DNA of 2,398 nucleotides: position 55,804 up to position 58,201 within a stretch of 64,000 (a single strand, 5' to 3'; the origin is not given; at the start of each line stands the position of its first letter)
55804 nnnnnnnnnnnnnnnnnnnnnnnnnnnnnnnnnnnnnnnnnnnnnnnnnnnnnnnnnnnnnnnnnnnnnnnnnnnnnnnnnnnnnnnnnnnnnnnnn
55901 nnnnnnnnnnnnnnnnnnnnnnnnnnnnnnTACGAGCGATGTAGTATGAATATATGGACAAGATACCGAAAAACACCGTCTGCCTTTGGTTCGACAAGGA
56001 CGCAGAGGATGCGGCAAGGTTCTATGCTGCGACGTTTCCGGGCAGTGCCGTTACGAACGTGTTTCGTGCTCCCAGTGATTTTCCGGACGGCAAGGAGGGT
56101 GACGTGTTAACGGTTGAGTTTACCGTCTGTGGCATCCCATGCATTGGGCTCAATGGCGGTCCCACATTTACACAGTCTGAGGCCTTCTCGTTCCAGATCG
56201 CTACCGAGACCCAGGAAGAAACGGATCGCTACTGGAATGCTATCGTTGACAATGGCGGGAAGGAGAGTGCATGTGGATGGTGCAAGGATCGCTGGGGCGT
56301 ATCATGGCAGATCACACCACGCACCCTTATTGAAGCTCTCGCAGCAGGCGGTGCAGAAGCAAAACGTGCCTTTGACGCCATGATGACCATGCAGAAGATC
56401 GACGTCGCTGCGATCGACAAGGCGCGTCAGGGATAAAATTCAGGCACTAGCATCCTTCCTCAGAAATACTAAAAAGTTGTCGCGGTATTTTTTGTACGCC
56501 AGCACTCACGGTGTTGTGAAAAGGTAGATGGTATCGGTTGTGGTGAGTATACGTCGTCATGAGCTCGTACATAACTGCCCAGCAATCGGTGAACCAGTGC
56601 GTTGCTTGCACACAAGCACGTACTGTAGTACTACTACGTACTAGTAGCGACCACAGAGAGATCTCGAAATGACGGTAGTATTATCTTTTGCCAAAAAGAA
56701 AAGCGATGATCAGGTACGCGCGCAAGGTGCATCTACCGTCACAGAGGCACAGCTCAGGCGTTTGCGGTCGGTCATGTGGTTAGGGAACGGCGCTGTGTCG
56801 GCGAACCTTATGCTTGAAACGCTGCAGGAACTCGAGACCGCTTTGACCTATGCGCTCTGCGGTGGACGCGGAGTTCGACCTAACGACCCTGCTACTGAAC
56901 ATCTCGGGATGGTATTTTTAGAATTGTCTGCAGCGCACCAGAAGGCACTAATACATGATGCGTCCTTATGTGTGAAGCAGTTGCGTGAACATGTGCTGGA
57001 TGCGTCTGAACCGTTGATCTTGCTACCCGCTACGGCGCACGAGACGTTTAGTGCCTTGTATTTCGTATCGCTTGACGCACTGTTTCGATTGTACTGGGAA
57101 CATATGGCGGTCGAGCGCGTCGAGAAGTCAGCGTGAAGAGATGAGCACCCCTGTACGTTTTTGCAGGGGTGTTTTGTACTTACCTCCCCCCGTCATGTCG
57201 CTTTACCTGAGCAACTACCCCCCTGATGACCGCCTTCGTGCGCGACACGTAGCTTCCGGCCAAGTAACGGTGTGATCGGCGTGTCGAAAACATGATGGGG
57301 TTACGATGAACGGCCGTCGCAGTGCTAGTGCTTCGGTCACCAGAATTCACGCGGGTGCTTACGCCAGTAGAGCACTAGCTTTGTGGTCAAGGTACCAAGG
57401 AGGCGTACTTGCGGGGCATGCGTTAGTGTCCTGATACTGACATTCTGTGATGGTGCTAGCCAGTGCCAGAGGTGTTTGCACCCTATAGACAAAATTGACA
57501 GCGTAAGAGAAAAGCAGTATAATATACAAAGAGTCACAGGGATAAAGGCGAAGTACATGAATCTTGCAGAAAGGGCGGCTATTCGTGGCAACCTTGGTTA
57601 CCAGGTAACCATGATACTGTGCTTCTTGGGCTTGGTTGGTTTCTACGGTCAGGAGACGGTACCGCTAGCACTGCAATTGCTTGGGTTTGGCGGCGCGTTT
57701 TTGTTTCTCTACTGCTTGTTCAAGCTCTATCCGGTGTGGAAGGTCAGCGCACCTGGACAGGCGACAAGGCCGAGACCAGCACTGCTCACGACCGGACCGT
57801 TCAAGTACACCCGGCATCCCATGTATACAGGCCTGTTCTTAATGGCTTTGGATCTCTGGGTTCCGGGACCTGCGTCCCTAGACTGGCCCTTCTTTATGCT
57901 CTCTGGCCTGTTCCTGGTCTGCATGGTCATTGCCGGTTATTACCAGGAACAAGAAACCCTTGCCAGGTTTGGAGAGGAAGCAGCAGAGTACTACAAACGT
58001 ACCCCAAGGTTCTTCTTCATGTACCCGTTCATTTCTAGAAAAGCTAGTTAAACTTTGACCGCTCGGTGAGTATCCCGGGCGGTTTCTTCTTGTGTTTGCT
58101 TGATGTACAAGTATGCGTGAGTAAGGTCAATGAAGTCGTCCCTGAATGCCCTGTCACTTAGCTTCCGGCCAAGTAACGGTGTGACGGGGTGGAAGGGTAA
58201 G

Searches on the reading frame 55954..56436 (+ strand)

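Call 31: search_protein_families(library=pfam, proteins=[window:55954-56436:+], max_evalue=0.01)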
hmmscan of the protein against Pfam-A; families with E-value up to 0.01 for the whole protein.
window:55954-56436:+ (160 aa): 1 family
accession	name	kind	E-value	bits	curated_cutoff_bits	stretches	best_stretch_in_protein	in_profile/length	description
PF06983.19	3-dmu-9_3-mt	-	6.4e-49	165.8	24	1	6-121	2-116/116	3-demethylubiquinone-9 3-methyltransferase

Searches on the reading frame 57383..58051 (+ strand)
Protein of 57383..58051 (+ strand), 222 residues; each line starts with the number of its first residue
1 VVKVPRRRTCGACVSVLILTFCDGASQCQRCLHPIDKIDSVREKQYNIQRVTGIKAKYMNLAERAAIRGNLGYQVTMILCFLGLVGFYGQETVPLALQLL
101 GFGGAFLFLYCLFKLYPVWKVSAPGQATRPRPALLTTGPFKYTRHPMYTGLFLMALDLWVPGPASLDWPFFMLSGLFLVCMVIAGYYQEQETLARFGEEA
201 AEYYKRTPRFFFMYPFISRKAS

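Call 31: search_protein_families(library=pfam, proteins=[window:57383-58051:+], max_evalue=0.01)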
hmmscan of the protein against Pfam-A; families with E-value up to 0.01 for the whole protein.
window:57383-58051:+ (222 aa): 3 families
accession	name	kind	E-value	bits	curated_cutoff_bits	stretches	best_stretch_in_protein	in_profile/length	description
PF04140.19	ICMT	-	7.2e-05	23.6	24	1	107-156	11-57/95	Isoprenylcysteine carboxyl methyltransferase (ICMT) family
PF04191.18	PEMT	-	0.00011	23.1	25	1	131-195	39-100/105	Phospholipid methyltransferase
PF01222.22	ERG4_ERG24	-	0.0014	17.9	27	1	133-213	350-429/432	Ergosterol biosynthesis ERG4/ERG24 family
